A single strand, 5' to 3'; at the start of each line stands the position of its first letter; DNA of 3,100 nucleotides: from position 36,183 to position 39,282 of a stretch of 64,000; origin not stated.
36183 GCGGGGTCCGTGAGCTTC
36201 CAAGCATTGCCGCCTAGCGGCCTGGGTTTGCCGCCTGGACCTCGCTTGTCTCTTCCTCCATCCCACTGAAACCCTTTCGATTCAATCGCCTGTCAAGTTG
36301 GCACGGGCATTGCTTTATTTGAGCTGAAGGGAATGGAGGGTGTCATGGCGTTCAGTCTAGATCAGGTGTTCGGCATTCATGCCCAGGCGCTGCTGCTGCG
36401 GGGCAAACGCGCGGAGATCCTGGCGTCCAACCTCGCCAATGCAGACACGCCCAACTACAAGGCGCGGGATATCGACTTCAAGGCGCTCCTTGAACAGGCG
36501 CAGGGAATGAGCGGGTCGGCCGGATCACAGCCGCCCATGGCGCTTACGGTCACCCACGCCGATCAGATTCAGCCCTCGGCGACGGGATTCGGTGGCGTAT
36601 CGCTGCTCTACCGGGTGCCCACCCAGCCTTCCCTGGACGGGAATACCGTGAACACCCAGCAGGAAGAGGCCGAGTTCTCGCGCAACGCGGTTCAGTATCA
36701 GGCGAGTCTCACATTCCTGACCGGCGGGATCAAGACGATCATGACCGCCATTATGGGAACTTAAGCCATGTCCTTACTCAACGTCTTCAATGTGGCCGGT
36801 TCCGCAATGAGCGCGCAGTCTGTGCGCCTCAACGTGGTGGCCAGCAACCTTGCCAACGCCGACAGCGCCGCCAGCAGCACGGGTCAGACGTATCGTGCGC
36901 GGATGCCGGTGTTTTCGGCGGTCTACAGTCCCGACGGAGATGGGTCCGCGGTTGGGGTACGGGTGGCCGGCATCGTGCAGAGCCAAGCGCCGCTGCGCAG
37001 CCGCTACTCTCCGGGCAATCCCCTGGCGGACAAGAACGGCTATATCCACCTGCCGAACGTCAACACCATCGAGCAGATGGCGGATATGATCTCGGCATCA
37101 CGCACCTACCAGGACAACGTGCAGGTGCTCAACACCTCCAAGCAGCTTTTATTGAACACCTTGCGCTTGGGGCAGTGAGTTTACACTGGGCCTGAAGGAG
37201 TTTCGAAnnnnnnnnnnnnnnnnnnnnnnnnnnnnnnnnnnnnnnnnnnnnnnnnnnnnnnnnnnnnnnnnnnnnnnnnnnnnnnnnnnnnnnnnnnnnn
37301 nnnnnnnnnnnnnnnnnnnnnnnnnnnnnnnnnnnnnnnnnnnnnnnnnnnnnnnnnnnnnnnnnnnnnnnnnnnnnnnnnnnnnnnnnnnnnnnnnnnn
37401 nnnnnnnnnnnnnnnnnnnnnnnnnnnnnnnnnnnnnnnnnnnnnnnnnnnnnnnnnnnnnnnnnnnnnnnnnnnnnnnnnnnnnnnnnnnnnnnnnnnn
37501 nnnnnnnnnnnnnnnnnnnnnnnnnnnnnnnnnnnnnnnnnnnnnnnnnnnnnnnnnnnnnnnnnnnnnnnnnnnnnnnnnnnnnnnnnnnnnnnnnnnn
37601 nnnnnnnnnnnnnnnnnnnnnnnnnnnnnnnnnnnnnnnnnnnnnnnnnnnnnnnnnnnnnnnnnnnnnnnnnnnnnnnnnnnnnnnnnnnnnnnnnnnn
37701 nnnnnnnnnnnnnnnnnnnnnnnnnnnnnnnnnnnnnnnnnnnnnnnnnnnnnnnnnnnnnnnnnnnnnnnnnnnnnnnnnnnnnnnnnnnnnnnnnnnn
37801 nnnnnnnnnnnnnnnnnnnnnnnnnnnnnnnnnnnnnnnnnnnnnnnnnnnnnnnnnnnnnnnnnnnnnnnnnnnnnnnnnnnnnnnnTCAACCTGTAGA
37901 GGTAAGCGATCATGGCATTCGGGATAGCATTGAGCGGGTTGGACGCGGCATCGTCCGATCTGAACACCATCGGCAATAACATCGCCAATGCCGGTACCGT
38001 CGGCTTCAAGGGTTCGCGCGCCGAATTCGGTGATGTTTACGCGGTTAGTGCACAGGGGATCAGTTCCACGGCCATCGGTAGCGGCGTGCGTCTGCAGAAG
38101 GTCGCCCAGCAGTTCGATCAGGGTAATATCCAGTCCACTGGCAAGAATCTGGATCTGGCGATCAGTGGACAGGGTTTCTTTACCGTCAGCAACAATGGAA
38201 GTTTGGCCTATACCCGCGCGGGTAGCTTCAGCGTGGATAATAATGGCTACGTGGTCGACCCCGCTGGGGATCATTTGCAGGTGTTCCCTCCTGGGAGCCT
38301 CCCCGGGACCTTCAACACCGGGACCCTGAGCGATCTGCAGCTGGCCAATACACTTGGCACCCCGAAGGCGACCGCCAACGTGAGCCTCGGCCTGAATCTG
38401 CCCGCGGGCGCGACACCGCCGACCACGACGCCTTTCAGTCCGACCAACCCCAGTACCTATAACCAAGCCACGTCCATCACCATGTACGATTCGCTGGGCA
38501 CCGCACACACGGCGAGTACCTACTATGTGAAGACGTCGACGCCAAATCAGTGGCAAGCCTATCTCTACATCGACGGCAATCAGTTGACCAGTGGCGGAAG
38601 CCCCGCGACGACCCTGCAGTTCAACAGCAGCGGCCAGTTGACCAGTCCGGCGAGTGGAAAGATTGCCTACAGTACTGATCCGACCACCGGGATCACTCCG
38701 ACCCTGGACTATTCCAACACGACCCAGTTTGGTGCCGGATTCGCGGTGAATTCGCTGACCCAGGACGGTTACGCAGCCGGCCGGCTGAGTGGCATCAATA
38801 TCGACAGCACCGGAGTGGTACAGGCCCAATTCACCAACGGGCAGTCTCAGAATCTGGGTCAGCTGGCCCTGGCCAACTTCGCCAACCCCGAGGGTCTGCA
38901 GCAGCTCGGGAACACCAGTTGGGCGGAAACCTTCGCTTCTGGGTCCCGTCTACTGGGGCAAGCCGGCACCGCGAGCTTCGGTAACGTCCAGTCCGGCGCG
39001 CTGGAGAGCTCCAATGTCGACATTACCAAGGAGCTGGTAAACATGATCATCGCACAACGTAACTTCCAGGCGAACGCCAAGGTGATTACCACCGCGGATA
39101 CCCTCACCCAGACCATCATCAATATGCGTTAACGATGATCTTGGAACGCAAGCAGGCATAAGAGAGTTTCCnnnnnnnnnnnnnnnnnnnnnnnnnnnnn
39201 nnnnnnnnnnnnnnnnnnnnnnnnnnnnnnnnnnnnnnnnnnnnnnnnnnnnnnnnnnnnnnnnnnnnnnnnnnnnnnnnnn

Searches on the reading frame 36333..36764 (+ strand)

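Call 61: search_protein_families(library=pfam, proteins=[window:36333-36764:+], max_evalue=0.00001)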
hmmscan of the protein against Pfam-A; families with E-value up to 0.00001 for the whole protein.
window:36333-36764:+ (143 aa): 1 family
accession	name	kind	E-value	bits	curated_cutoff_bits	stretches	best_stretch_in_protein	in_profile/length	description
PF00460.25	Flg_bb_rod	-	1.5e-06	28.5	20.7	1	16-43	4-31/31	Flagella basal body rod protein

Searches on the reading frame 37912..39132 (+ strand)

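Call 61: search_protein_families(library=pfam, proteins=[window:37912-39132:+], max_evalue=0.00001)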
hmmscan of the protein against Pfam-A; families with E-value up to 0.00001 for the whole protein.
window:37912-39132:+ (406 aa): 4 families
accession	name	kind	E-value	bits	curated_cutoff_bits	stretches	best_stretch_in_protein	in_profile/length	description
PF07559.19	FlgE_D2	-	5.1e-30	105.3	22.7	1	162-287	1-142/142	Flagellar basal body protein FlaE D2 domain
PF06429.18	Flg_bbr_C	-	1.3e-19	69.9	23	1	360-405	1-46/46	Flagellar basal body rod FlgEFG protein C-terminal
PF22692.1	LlgE_F_G_D1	-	7.7e-13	48.8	27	1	83-124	1-43/64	Flagellar hook protein FlgE/F/G D1 domain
PF00460.25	Flg_bb_rod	-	2.9e-08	33.9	20.7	1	5-33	3-31/31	Flagella basal body rod protein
